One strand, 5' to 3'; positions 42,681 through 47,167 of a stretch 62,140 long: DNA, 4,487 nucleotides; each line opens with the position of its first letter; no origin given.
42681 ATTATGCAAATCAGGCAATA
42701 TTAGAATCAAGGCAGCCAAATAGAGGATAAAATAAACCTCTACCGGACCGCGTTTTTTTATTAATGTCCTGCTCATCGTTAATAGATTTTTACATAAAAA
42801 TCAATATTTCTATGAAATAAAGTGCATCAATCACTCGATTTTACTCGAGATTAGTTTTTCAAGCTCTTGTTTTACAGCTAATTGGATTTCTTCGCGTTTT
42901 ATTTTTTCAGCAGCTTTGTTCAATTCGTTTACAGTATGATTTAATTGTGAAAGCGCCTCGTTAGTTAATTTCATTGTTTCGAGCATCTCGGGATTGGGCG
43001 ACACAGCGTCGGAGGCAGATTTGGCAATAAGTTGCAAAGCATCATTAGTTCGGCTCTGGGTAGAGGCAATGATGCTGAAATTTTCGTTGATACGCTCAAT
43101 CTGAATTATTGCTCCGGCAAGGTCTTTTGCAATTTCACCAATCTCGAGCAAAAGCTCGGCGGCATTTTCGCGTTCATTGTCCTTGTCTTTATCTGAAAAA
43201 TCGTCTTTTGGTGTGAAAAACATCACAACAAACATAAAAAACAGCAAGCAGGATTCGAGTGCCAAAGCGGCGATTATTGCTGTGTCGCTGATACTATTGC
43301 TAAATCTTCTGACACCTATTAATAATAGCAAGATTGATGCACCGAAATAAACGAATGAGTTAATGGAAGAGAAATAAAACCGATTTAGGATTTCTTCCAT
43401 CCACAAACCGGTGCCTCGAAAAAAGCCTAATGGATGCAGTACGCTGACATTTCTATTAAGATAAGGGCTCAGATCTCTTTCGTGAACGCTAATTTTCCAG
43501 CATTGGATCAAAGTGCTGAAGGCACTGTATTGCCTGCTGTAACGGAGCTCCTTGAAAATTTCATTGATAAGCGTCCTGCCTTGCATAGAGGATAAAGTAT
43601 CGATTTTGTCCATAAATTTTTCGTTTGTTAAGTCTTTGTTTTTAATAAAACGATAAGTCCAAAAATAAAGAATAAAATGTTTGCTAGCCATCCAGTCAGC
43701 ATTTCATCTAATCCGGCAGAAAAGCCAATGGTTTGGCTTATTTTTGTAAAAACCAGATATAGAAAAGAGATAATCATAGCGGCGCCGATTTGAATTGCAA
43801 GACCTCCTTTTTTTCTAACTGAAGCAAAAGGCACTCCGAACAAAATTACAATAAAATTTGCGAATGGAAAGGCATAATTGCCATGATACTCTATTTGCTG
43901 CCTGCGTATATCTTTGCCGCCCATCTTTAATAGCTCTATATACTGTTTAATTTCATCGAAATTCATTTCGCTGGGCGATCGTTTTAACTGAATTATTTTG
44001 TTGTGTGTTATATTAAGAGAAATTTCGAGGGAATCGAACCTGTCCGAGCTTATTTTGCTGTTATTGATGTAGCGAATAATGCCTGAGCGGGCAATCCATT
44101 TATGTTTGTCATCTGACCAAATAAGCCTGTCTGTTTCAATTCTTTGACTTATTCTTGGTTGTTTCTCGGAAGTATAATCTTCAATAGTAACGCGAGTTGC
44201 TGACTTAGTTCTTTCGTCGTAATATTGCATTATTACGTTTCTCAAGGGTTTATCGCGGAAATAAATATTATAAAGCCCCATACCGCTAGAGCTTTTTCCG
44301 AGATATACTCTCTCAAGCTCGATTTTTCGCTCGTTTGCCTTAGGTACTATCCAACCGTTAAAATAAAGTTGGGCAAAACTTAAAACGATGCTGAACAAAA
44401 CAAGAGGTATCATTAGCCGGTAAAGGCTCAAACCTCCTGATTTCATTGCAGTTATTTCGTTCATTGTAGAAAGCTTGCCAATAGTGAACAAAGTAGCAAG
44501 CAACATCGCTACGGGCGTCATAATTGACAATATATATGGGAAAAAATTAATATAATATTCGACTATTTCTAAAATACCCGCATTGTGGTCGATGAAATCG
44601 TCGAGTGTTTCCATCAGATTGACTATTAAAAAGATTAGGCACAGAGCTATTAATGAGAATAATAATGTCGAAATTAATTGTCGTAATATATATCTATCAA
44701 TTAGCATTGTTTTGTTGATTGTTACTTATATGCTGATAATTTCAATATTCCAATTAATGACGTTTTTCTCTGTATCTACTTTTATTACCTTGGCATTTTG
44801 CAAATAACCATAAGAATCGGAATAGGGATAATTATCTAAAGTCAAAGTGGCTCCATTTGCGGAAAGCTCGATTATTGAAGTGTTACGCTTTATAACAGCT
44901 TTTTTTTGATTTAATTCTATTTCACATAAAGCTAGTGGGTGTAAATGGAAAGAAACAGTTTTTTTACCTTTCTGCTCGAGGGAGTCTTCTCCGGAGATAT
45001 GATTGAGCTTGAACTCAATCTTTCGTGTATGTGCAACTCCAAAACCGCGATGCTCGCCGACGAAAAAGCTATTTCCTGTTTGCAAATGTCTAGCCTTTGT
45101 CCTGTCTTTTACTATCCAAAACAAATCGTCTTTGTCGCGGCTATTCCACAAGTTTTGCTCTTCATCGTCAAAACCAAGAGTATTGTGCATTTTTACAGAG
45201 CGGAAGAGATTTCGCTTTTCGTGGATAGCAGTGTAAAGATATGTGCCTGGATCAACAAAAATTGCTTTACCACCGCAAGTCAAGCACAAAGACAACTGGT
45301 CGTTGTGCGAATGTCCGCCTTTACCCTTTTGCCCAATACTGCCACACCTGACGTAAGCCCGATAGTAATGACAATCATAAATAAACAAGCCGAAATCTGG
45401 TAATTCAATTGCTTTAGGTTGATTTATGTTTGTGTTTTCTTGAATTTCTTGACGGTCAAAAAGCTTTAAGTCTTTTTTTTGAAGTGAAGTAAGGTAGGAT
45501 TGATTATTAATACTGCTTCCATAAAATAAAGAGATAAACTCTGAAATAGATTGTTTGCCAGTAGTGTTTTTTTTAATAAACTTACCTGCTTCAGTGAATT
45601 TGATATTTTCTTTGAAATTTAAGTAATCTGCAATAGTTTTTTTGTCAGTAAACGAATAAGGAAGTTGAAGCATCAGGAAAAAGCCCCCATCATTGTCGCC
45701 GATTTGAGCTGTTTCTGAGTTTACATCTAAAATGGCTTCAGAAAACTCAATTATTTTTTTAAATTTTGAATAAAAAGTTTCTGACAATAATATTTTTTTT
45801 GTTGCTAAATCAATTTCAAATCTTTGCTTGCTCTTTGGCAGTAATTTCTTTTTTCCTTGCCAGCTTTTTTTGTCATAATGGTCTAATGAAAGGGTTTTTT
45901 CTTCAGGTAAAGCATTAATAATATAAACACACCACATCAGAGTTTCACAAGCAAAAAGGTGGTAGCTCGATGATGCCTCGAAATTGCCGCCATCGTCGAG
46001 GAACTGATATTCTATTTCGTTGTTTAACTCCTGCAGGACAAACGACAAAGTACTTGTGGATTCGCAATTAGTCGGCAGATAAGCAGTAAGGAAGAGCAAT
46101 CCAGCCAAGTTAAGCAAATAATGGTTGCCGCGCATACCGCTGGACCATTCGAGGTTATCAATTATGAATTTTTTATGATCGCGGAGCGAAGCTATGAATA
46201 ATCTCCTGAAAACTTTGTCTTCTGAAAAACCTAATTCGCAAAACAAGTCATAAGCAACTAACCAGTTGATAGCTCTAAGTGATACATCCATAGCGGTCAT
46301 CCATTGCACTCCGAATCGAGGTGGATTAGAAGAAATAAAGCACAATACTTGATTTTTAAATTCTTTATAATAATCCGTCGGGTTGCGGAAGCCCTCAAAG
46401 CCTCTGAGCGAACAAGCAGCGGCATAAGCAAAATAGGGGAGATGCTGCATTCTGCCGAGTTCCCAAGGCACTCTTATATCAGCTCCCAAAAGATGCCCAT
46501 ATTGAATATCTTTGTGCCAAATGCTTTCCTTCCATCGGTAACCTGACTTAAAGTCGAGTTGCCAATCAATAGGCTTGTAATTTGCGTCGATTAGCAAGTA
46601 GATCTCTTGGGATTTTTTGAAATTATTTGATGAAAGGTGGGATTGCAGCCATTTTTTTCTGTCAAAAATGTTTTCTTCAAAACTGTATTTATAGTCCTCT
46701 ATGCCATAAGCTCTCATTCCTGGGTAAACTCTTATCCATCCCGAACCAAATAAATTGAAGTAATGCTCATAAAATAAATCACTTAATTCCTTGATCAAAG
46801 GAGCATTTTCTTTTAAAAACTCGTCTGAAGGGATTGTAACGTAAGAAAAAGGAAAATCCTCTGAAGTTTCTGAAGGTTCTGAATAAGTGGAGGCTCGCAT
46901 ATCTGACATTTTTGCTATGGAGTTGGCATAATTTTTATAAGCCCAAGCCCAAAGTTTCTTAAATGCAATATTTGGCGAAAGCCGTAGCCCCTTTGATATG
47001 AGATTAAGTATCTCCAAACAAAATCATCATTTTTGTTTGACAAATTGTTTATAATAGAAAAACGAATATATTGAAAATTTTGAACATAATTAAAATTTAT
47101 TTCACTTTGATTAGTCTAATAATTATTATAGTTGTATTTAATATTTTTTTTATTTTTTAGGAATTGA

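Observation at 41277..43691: GldL/PorL-like and GldM/PorM-like gene pair without gldK/gldN, embedded among LPS genes: possible divergent two-component ion-driven motor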

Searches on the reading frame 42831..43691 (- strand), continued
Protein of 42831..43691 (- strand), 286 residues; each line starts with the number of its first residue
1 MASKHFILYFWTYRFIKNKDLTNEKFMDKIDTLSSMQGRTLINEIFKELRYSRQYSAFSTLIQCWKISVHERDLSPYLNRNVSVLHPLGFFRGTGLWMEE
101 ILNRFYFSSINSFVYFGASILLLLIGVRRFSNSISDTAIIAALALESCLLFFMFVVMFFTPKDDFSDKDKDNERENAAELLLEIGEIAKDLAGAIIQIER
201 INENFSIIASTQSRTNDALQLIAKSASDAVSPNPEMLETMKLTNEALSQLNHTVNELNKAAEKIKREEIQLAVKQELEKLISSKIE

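Call 74: search_protein_families(library=pfam, proteins=[P0054, P0061, P0072], max_evalue=1)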
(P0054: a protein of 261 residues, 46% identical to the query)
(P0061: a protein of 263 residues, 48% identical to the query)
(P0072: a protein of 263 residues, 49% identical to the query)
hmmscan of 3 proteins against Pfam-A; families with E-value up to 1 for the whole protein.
P0054 (261 aa): 28 families (the best 25 are shown)
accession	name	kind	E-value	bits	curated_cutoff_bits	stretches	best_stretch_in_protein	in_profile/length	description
PF06419.17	COG6_N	-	1.1e-05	26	27.4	2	147-203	18-74/114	Conserved oligomeric complex COG6, N-terminal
PF25051.1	WHD_MCM8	-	0.00055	20.4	26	1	172-240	5-72/80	MCM8 winged helix domain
PF22872.1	DUF7018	-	0.00069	20.3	27.8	1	174-226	7-59/116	Domain of unknown function (DUF7018)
PF15665.10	FAM184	-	0.0014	18.7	32.7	1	147-249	95-196/211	Family with sequence similarity 184, A and B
PF16746.10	BAR_3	-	0.002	18.3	31.7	1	149-253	16-116/235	BAR domain of APPL family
PF11802.13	CENP-K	-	0.0085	16.1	27.2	1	150-251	55-151/263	Centromere-associated protein K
PF02403.27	Seryl_tRNA_N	-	0.013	16.2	28.2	1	163-239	23-99/108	Seryl-tRNA synthetase N-terminal domain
PF04136.21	COG3_N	-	0.014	15.7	27.9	1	149-238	19-111/147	Conserved oligomeric Golgi complex subunit 3, N-terminal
PF04380.18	BMFP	-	0.019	15.8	37.2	1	216-255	3-41/77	Membrane fusogenic activity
PF13779.11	DUF4175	-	0.019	13.4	27.3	1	139-248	629-725/825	Domain of unknown function (DUF4175)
PF14523.12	Syntaxin_2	-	0.03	14.8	26.5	1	161-245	29-105/134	Syntaxin-like protein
PF14712.11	Snapin_Pallidin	-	0.034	15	29.6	1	168-239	12-83/89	Snapin/Pallidin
PF18476.7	PIN_8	-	0.04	14.3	26.1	1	172-260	60-144/227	PIN like domain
PF01496.24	V_ATPase_I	-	0.04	12.3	30.7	1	151-248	12-106/815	V-type ATPase 116kDa subunit family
PF07889.17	DUF1664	-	0.045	14.2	34.6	1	151-238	37-121/124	Protein of unknown function (DUF1664)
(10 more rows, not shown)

P0061 (263 aa): 6 families
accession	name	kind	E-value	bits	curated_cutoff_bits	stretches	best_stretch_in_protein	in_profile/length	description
PF12725.13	DUF3810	-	0.005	16.7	28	1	63-210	4-153/311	Protein of unknown function (DUF3810)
PF14712.11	Snapin_Pallidin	-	0.011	16.6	29.6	1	170-241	12-83/89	Snapin/Pallidin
PF06419.17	COG6_N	-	0.018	15.6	27.4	1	202-242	22-62/114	Conserved oligomeric complex COG6, N-terminal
PF07889.17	DUF1664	-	0.1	13.1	34.6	1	169-241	46-115/124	Protein of unknown function (DUF1664)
PF12937.12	F-box-like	-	0.12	12.6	24.3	1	15-48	8-40/47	F-box-like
PF15784.10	GPS2_interact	-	0.48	11.3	27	1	134-175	9-52/92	G-protein pathway suppressor 2-interacting domain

P0072 (263 aa): 12 families
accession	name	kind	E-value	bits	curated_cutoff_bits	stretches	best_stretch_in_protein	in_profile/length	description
PF14712.11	Snapin_Pallidin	-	6.6e-06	26.9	29.6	1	169-241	11-83/89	Snapin/Pallidin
PF06419.17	COG6_N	-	0.00028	21.4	27.4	2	202-242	22-62/114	Conserved oligomeric complex COG6, N-terminal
PF07889.17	DUF1664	-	0.014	15.9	34.6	1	176-241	50-115/124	Protein of unknown function (DUF1664)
PF06160.17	EzrA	-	0.022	13.5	39.6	1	140-245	310-411/557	Septation ring formation regulator, EzrA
PF23005.1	DUF7032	-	0.035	14.3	27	1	188-241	26-79/115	Domain of unknown function (DUF7032)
PF05557.18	MAD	-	0.084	11.7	30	1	139-241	93-198/661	Mitotic checkpoint protein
PF06103.16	DUF948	-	0.09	13.4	37.2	0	113-205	4-88/89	Bacterial protein of unknown function (DUF948)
PF13234.12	MTR4_beta-barrel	-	0.11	13.2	26.4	1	167-244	101-172/203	Mtr4-like, beta-barrel domain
PF01418.23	HTH_6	-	0.24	11.9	28.3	1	173-206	4-37/77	Helix-turn-helix domain, rpiR family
PF22326.1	MMS21_N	-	0.33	11.5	27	1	140-223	7-87/103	E3 SUMO-protein ligase MMS21, N-terminal domain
PF02840.20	Prp18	-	0.6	10.6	32.5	1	202-258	12-68/143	Prp18 domain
PF06657.18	Cep57_MT_bd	-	0.76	10.7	31.3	0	211-254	20-63/77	Centrosome microtubule-binding domain of Cep57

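Call 83: search_protein_families(library=ncbifam, proteins=[L035:4522-5838:+, L019:1511-2671:+, L008:2664-3878:-, L014:3948-4862:-, L067:2512-5784:+, L043:12937-16173:-, L072:18851-20182:+], max_evalue=0.001)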
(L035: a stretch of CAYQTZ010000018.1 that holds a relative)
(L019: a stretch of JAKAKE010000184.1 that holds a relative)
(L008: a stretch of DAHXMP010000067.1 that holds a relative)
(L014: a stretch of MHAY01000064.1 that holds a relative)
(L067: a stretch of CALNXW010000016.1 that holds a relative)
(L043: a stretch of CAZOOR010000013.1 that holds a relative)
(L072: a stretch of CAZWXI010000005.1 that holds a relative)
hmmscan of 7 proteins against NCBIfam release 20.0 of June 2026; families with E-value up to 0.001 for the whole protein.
L035:4522-5838:+ (438 aa): 0 families

L019:1511-2671:+ (386 aa): 2 families
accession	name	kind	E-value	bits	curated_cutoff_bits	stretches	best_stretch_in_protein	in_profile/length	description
TIGR00439.2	FtsX_Gneg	equivalog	2.5e-11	43.3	255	1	39-183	43-188/292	permease-like cell division protein FtsX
NF038347.1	FtsX_Gpos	exception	4.5e-08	32.8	225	1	26-181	33-187/296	permease-like cell division protein FtsX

L008:2664-3878:- (404 aa): 4 families
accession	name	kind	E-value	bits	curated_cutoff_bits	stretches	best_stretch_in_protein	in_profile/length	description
TIGR02917.1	PEP_TPR_lipo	equivalog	1.1e-07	30.2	312.2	0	209-295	407-491/899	XrtA/PEP-CTERM system TPR-repeat protein PrsT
NF008755.0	PRK11788.1-3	equivalog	1.3e-05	24.7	430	0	234-337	141-239/388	lipopolysaccharide assembly protein LapB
NF040959.1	MamA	equivalog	1.8e-05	24.3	200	0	207-337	79-198/204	magnetosome protein MamA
TIGR02795.1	tol_pal_ybgF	equivalog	8.3e-05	23.2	90.1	0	310-382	37-103/119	tol-pal system protein YbgF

L014:3948-4862:- (304 aa): 6 families
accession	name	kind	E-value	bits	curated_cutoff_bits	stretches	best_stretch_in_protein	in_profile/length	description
NF041647.1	ABC_perm_CPBP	equivalog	2.4e-15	56.4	435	1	26-223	431-634/636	ABC transporter permease subunit/CPBP intramembrane protease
NF033192.3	CPBP_JDVT_MrtJ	equivalog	4.2e-09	37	75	1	132-218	3-94/98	JDVT-CTERM system glutamic-type intramembrane protease MrtJ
NF046050.1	CPBP_fam_MroQ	equivalog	1.2e-07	31.4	270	1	126-222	126-223/243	intramembrane glutamic endopeptidase MroQ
NF040589.1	CPBP_Synerg_MrtS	equivalog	8.1e-06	26.1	130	1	123-218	69-162/170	Synerg-CTERM system glutamic-type intramembrane protease MrtS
NF050068.1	Rv0804_CPBP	equivalog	3.3e-05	23.6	200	1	139-216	105-186/197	Rv0804 family intramembrane glutamic endopeptidase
NF040914.1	Mrt_core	domain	5.3e-05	23.2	100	1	135-222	9-104/108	myxosortase family intramembrane protease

L067:2512-5784:+ (1090 aa): 78 families (the best 25 are shown)
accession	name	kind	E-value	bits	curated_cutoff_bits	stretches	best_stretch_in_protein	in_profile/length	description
NF046044.1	PnpS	equivalog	1.9e-52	178.6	400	2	863-1088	165-390/390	two-component system histidine kinase PnpS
NF045595.1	HK_scytonemin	equivalog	6.4e-52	176.8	865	2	848-1088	395-634/637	scytonemin biosynthesis sensor histidine kinase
NF008468.0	PRK11360.1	equivalog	1.8e-46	158.7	646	1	852-1088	381-607/616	two-component system sensor histidine kinase AtoS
NF047874.1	MASE3_PAS_HK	subfamily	8.3e-44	150.4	560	2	636-1089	219-625/655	MASE3 domain-containing sensor histidine kinase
TIGR00229.1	sensory_box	domain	3.7e-42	143.4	22.9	3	328-442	10-123/126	PAS domain S-box protein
NF033092.0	HK_WalK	equivalog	2.6e-37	128.7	725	1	868-1088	372-593/594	cell wall metabolism sensor histidine kinase WalK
TIGR02966.1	phoR_proteo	equivalog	1.2e-36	126.4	334.2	1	865-1085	111-331/333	phosphate regulon sensor histidine kinase PhoR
NF011874.0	PRK15347.1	equivalog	2.2e-35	121.9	852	1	828-1088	365-613/921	two component system sensor kinase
TIGR02956.1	TMAO_torS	equivalog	3.4e-34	118.1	676.5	1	821-1088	410-681/967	TMAO reductase system sensor histidine kinase/response regulator TorS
NF008302.0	PRK11091.1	equivalog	1.8e-30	105.8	838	1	866-1087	281-503/779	aerobic respiration two-component sensor histidine kinase ArcB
NF008312.0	PRK11100.1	equivalog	6.7e-30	104.3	356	1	832-1088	220-473/477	two-component system sensor histidine kinase CreC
NF041947.1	LuxQ_Vibrio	equivalog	3.5e-28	98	1200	1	697-1088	343-695/843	quorum-sensing autoinducer 2 sensor kinase/phosphatase LuxQ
NF008543.0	PRK11466.1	equivalog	1.1e-27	96.3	982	1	803-1088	382-661/914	TMAO reductase system sensor histidine kinase/response regulator TorS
NF045900.1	HisKinCpxALeg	equivalog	2.5e-27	95.8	800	1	848-1088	211-450/451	two-component system sensor histidine kinase CpxA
NF006800.0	PRK09303.1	equivalog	8.8e-26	90.7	342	1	836-1088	123-376/383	histidine kinase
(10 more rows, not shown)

L043:12937-16173:- (1078 aa): 2 families
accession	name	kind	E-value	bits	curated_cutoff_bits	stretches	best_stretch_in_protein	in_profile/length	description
TIGR04183.1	Por_Secre_tail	domain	5.7e-08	32.6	23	1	1013-1076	13-71/72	T9SS type A sorting domain-containing protein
TIGR02608.1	delta_60_rpt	domain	6.1e-05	22.8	76.5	0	322-372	1-39/55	delta-60 repeat domain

L072:18851-20182:+ (443 aa): 0 families

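Call 119: search_protein_families(library=padloc, proteins=[window:42831-43613:-], max_evalue=0.1)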
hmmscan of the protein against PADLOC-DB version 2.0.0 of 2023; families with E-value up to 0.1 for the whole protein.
window:42831-43613:- (260 aa): 0 families

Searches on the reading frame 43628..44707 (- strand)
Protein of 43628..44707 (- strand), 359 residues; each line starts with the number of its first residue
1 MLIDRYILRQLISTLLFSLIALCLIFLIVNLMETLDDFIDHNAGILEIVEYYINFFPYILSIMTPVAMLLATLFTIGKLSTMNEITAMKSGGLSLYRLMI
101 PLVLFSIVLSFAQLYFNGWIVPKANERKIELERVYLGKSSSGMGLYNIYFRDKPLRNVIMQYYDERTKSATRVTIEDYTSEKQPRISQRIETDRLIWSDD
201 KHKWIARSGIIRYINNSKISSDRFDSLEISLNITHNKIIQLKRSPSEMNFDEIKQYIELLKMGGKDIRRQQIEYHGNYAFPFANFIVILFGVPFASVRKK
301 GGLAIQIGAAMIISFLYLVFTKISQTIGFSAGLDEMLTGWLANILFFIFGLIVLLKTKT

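Call 3: search_protein_families(library=pfam, proteins=[window:43628-44707:-], max_evalue=1)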
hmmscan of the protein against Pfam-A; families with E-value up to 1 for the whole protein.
window:43628-44707:- (359 aa): 1 family
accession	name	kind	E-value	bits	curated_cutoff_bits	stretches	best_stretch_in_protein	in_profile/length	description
PF03739.19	LptF_LptG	-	5.7e-79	266.1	27.9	1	5-355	1-352/353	Lipopolysaccharide export system permease LptF/LptG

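Call 4: search_protein_families(library=ncbifam, proteins=[window:43628-44707:-], max_evalue=1)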
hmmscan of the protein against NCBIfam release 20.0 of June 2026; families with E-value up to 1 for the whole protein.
window:43628-44707:- (359 aa): 2 families
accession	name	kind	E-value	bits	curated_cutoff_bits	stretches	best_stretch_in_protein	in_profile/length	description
TIGR04408.1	LptG_lptG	equivalog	4.6e-63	213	240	1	3-356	2-350/351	LPS export ABC transporter permease LptG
TIGR04407.1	LptF_YjgP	equivalog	5.8e-35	120.6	230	1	2-355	1-346/347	LPS export ABC transporter permease LptF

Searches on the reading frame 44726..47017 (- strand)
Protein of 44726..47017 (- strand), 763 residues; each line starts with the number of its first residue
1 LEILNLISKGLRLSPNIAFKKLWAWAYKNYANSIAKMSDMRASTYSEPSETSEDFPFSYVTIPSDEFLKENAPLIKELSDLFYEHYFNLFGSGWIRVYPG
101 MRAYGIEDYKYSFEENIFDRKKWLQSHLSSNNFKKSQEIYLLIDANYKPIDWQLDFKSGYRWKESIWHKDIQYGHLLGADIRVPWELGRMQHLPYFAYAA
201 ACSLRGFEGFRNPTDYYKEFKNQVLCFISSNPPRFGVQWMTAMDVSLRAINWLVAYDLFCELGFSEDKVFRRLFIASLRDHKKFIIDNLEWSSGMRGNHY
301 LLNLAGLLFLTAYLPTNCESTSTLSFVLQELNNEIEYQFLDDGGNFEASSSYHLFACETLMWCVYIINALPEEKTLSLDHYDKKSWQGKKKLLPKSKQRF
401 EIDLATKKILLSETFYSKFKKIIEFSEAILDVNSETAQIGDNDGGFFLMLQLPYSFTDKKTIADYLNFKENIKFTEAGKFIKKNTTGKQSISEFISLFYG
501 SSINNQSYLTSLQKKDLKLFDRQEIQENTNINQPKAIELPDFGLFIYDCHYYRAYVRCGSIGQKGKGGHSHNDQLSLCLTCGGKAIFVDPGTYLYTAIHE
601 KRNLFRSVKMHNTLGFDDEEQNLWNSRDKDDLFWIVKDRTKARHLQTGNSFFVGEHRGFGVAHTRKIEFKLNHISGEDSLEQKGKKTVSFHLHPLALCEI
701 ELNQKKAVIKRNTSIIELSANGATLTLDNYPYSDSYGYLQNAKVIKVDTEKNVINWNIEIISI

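Call 3: search_protein_families(library=pfam, proteins=[window:44726-47017:-], max_evalue=1)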
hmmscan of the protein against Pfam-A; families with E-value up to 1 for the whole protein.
window:44726-47017:- (763 aa): 2 families
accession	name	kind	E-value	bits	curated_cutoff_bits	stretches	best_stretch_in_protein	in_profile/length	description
PF07940.18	Hepar_II_III_C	-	5e-31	108.5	24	1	536-743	6-219/237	Heparinase II/III-like, C-terminal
PF16889.11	Hepar_II_III_N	-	4.2e-13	49.8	22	1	123-366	60-272/340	Heparinase II/III N-terminus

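Call 4: search_protein_families(library=ncbifam, proteins=[window:44726-47017:-], max_evalue=1)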
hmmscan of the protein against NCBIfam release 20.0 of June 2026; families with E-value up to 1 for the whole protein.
window:44726-47017:- (763 aa): 1 family
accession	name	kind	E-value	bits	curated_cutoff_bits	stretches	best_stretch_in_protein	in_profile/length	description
NF045573.1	Hepsulflyase_CFB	equivalog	4.8e-10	38.3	700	2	228-361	170-295/651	heparin-sulfate lyase HepC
